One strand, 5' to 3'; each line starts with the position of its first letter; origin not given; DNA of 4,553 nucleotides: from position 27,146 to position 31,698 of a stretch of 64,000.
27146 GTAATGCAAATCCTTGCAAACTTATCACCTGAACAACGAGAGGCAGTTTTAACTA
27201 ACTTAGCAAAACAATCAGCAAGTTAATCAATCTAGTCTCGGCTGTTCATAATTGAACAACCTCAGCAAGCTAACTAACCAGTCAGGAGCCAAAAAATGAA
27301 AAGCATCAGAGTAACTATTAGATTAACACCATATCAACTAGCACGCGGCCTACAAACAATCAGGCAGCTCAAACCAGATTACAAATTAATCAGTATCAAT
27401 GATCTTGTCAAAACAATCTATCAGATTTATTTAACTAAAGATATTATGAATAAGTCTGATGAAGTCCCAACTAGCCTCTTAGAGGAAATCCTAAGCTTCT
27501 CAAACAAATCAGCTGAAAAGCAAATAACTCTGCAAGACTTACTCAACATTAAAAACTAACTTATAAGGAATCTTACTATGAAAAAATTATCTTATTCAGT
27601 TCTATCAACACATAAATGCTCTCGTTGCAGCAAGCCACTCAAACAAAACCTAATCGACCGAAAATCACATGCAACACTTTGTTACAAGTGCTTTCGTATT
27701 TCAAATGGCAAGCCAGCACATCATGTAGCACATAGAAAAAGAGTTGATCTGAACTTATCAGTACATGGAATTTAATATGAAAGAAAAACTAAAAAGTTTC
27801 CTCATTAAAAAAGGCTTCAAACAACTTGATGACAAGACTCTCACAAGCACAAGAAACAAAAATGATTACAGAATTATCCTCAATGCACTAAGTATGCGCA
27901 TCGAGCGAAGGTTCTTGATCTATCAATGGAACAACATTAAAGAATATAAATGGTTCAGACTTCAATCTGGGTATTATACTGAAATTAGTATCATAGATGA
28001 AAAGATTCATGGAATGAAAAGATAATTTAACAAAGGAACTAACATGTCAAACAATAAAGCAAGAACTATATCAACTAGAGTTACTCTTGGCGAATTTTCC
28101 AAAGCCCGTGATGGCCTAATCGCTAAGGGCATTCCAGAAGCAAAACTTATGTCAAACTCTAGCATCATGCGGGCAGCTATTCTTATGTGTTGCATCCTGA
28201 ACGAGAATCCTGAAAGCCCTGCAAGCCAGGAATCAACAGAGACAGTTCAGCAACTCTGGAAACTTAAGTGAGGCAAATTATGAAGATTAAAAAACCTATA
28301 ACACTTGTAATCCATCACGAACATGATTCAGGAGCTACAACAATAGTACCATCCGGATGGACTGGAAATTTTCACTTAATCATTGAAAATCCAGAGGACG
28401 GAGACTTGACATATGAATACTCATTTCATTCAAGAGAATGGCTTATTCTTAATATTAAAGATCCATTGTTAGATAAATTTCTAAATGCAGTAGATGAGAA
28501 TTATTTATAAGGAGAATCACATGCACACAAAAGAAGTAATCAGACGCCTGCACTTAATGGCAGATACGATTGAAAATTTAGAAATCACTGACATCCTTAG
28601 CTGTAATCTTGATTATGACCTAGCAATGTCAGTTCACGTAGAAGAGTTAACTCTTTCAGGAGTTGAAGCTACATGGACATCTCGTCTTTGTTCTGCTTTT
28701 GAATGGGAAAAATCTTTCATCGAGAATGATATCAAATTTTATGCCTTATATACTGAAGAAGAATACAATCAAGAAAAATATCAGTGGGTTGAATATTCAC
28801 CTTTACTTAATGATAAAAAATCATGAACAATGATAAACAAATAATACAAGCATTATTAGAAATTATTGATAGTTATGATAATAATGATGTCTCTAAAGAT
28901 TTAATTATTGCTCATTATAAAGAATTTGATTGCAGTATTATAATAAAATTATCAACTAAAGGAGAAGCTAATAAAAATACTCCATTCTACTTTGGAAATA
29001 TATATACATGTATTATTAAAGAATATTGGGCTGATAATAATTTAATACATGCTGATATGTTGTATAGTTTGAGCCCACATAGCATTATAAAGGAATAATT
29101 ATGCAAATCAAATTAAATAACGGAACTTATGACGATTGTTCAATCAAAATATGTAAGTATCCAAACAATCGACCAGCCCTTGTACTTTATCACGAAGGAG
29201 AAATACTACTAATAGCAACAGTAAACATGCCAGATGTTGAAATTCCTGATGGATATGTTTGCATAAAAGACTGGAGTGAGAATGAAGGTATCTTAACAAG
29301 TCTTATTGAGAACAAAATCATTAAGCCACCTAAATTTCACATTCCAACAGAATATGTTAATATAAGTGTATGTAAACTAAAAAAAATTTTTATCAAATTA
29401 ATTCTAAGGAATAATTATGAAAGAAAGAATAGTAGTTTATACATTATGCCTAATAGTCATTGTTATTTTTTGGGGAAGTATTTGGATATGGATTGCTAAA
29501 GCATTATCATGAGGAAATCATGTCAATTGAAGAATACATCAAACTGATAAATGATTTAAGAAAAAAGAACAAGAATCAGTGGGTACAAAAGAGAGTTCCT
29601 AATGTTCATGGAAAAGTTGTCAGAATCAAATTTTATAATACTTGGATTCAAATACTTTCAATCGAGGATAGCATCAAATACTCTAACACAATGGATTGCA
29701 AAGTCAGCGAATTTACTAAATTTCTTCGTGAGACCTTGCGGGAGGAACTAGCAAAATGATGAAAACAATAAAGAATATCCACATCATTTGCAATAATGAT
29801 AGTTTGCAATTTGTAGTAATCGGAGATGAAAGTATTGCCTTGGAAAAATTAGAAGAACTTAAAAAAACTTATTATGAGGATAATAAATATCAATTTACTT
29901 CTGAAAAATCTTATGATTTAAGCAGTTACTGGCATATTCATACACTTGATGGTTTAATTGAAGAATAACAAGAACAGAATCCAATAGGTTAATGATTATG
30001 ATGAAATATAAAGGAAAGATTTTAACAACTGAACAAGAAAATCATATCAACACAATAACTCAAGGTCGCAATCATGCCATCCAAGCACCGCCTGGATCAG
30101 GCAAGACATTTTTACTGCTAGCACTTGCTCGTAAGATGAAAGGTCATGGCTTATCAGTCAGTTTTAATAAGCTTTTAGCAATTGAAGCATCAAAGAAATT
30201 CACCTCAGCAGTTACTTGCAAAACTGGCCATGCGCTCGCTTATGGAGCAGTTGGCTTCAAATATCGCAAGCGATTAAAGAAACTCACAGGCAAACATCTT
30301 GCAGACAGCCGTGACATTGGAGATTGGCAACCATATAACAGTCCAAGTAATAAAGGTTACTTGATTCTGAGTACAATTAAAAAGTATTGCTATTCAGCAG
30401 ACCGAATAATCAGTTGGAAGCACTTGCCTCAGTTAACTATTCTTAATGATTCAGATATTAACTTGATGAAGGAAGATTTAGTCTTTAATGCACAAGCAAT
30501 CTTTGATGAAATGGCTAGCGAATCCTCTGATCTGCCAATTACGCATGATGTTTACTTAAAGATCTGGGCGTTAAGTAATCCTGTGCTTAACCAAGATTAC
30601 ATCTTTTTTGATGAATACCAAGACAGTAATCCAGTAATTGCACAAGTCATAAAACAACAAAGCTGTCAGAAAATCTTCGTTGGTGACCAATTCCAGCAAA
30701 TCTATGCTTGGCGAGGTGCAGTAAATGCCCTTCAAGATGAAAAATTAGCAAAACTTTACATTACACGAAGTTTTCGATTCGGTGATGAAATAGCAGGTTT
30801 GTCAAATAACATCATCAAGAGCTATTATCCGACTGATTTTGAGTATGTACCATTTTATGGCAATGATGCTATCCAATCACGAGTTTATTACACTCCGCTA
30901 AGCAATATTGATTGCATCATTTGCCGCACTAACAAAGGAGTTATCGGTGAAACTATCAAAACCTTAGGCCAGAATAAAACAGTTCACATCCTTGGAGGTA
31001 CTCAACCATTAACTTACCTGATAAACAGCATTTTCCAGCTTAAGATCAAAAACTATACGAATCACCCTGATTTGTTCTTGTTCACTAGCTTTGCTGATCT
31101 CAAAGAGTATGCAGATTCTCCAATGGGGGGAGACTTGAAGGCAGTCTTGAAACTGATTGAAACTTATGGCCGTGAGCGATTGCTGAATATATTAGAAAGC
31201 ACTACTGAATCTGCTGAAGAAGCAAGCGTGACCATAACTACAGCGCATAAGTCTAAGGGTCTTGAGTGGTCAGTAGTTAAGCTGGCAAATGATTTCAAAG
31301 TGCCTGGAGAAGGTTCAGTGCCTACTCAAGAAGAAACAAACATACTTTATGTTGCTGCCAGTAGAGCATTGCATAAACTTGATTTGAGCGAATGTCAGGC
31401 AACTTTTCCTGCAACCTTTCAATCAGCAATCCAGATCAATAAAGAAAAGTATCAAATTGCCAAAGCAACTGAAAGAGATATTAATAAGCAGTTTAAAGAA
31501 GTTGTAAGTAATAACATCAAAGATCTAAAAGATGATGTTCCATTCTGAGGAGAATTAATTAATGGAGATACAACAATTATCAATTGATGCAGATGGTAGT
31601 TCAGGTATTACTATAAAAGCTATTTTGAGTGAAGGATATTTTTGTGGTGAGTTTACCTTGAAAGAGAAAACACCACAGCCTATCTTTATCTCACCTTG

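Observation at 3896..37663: The exact palindrome GTTCA-N4-TGAAC recurs five times, each time in an intergenic gap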

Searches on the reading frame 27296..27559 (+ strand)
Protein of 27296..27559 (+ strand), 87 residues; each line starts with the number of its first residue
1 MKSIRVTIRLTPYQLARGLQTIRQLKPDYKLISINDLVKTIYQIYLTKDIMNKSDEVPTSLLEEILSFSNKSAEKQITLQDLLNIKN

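Call 42: search_protein_families(library=pfam, proteins=[window:27296-27559:+], max_evalue=1)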
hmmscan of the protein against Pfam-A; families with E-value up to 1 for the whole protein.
window:27296-27559:+ (87 aa): 1 family
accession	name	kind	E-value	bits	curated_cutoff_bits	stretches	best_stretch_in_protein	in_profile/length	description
PF13001.13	ECM29_N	-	0.01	15.1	22.3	1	18-75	251-305/497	Proteasome component ECM29, N-terminal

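Call 43: search_protein_families(library=phrogs, proteins=[window:27296-27559:+], max_evalue=0.01)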
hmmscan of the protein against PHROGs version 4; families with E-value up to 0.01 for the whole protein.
window:27296-27559:+ (87 aa): 0 families

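Call 83: search_solved_structures(query=A6, max_evalue=10, show_alignments=2)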
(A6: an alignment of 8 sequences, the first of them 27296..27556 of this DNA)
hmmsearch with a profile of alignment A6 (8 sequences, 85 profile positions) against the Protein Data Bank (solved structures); distinct sequences matched with E-value up to 10: 10.
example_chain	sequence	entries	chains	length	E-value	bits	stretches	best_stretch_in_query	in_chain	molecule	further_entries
8pzk_A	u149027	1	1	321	0.31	14.5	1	18-41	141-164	Orange carotenoid-binding protein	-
3urz_A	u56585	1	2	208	0.56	13.6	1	23-85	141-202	Uncharacterized protein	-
6ys0_A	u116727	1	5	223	0.57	13.6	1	34-51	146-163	Probable transaldolase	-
6yre_A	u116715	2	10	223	0.76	13.2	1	34-51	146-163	Probable transaldolase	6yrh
4xz9_A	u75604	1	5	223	0.81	13.1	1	34-51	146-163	Probable transaldolase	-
6yrt_A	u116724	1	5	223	0.82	13.1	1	34-51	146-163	Transaldolase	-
3s0c_A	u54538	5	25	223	0.87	13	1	34-51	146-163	Probable transaldolase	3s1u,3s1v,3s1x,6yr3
6yrm_A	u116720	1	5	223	0.87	13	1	34-51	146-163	Probable transaldolase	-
3s1w_A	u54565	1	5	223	0.87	13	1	34-51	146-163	Probable transaldolase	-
2f7l_A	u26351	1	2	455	1.5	12.3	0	33-81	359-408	455aa long hypothetical phospho-sugar mutase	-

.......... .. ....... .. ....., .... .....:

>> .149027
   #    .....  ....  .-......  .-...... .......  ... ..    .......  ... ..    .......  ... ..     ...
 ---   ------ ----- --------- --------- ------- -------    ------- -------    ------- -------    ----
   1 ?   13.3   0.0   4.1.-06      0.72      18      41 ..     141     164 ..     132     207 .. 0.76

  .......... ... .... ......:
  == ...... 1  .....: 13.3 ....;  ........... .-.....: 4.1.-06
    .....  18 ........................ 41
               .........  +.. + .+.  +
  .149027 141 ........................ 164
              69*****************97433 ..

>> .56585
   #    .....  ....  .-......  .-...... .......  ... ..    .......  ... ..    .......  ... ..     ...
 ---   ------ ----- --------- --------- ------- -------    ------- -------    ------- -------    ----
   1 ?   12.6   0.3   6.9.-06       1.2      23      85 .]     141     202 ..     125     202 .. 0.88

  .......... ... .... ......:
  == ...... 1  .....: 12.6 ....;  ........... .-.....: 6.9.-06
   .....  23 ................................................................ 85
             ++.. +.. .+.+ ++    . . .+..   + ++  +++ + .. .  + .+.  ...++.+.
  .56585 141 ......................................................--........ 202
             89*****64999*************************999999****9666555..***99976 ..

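Call 84: find_homologous_proteins(query=window:27296-27556:+, max_evalue=0.001)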
Query window:27296-27556:+ (87 aa): 13 proteins with E <= 0.001 among 14 candidates.
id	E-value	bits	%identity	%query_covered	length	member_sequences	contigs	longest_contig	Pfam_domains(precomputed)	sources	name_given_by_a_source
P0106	2.6e-46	172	100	100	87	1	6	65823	-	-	-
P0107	5.8e-28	114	63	100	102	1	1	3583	-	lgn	-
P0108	2.9e-27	111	70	95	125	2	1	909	-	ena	-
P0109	9.9e-27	110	67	99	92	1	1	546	-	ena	-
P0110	2.5e-26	108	60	100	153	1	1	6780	-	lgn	-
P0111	2.9e-25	105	62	99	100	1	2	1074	-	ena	-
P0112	5.1e-25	104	63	99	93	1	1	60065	-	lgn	-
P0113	1.8e-24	102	62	99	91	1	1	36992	-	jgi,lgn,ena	-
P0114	1.5e-23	100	59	99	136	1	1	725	-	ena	-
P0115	3.1e-23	99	63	99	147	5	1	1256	-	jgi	-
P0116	3.5e-23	98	60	99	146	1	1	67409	-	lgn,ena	-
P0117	3.8e-23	98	59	99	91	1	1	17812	-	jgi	-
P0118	6.2e-23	98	59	99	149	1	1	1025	-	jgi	-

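Call 89: predict_structure(alignment_id=A7)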
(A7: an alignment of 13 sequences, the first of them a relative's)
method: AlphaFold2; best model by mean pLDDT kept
length: 87 residues; sequences in the alignment: 13
mean_pLDDT: 77.0   pTM: 0.60
mean pLDDT of the five models: 77.0, 74.0, 73.0, 69.8, 68.9
residues with pLDDT >= 90: 1; 70-90: 62; 50-70: 21; < 50: 3
segments of 3 or more residues with pLDDT < 50: none
pLDDT, mean of each block of 10 residues (from residue 1): 75 88 87 88 78 71 82 54 66
secondary structure, 60 per line:
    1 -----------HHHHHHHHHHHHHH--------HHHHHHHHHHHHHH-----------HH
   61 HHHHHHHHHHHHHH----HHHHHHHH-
elements in order: H12-25 H34-47 H59-74 H79-86

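Call 92: fold_search(model_id=the predicted structure, library=pdb)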
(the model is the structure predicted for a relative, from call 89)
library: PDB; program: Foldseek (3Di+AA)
matches with E <= 10: 43; with E <= 0.001: 0
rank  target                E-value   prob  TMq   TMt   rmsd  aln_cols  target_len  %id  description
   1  4qr9_A                2.8e+00  0.08  0.29  0.32  10.2        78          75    9  Crystal structure of two HMGB1 Box A domains cooperating to underwind and kink a DNA (released 2015-07-01)
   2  6y39_F                3.2e+00  0.04  0.23  0.19  15.6        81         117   22  HapE-P88L mutant CCAAT-binding complex from Aspergillus nidulans with cycA DNA (released 2020-05-27)
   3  8r1x_MODEL_1_A        3.4e+00  0.06  0.27  0.31  10.4        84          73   12  Solution structure and chemical shift assignments for HMG-D Y12F mutant complexed to a 14:12 dA2 bulge DNA (released 2024-09-11)
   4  3x1u_G                3.4e+00  0.06  0.28  0.24  16.0        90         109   16  Crystal structure of nucleosome core particle in the presence of histone variants involved in reprogramming (released 2015-09-23)
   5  4g91_C                3.9e+00  0.02  0.18  0.14  16.4        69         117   23  CCAAT-binding complex from Aspergillus nidulans (released 2012-10-31)
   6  6g2h_A                4.7e+00  0.04  0.24  0.05  12.0        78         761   13  Filament of acetyl-CoA carboxylase and BRCT domains of BRCA1 (ACC-BRCT) core at 4.6 A resolution (released 2018-06-13)
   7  1q1v_MODEL_1_A        5.0e+00  0.08  0.29  0.34  10.1        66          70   15  Structure of the Oncoprotein DEK: a putative DNA-binding Domain Related to the Winged Helix Motif (released 2004-08-10)
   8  4a12_B                5.3e+00  0.04  0.24  0.13  13.1        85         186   12  Structure of the global transcription regulator FapR from Staphylococcus aureus in complex with DNA operator (released 2012-09-26)
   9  8oyw                  5.6e+00  0.03  0.19  0.11  12.1        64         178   14  De novo designed rhomboid protease-like fold RPF_9 (released 2023-10-18)
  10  9rdk_L                5.6e+00  0.03  0.23  0.06  12.3        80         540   15  Cryo-EM structure of the human SAGA co-activator complex (released 2026-04-01)
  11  3bee_A                6.4e+00  0.05  0.29  0.28  12.8        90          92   17  Crystal structure of putative YfrE protein from Vibrio parahaemolyticus (released 2007-12-04)
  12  3vh5_W                6.4e+00  0.04  0.30  0.33  15.0        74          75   19  Crystal structure of the chicken CENP-T histone fold/CENP-W/CENP-S/CENP-X heterotetrameric complex, crystal form I (released 2012-03-07)
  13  9qcr_C                6.8e+00  0.04  0.26  0.25  13.7        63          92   16  DNA-PK bound to 153 bp H2AX nucleosome model 2 (released 2026-01-14)
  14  4wpx_F                6.8e+00  0.04  0.23  0.19  10.5        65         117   12  Chaetomium theromophilum TREX2 CID domain complex (released 2015-06-17)
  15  6hc3_J                6.8e+00  0.03  0.24  0.14   9.5        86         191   14  TFAM bound to Site-X (released 2019-06-05)
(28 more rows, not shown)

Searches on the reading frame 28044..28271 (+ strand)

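Call 42: search_protein_families(library=pfam, proteins=[window:28044-28271:+], max_evalue=1)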
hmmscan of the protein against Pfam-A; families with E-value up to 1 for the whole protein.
window:28044-28271:+ (75 aa): 1 family
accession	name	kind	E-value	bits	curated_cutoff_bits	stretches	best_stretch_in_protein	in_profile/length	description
PF17465.7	U83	-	0.043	14.4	25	1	30-72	9-51/97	Chemokine-like protein, HHV-6 U83 gene product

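Call 43: search_protein_families(library=phrogs, proteins=[window:28044-28271:+], max_evalue=0.01)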
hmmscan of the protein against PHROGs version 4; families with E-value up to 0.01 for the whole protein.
window:28044-28271:+ (75 aa): 0 families

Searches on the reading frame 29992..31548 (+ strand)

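Call 9: search_protein_families(library=phrogs, proteins=[window:29992-31548:+], max_evalue=0.00001)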
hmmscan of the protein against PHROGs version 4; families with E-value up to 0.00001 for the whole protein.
window:29992-31548:+ (518 aa): 1 family
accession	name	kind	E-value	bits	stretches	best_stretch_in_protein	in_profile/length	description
phrog_1967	-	DNA, RNA and nucleotide metabolism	2.9e-87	295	1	3-473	145-674/776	DNA helicase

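Call 93: search_protein_families(library=pfam, proteins=[window:29992-31548:+], max_evalue=0.01)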
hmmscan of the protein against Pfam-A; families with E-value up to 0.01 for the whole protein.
window:29992-31548:+ (518 aa): 8 families
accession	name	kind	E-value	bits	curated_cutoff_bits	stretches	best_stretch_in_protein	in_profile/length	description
PF00580.27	UvrD-helicase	-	1.5e-10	41.7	23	1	202-245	214-260/271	UvrD/REP helicase N-terminal domain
PF13361.12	UvrD_C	-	3.7e-10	40.2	25.6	1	397-468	264-348/350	UvrD-like helicase C-terminal domain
PF13538.12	UvrD_C_2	-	9.9e-08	32.2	27.4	1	413-463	2-49/52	UvrD-like helicase C-terminal domain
PF13245.12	AAA_19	-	1.9e-07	31.7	25.1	1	15-239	1-132/134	AAA domain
PF01443.25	Viral_helicase1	-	2.9e-06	27.7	21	0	189-238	47-99/228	Viral superfamily 1 RNA helicase core domain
PF13604.12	AAA_30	-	0.00012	22.3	27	1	11-57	2-50/191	AAA domain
PF00270.35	DEAD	-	0.00014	22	26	1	13-75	2-70/167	DEAD/DEAH box helicase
PF13086.12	AAA_11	-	0.0035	17.6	27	1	13-50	4-42/257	AAA domain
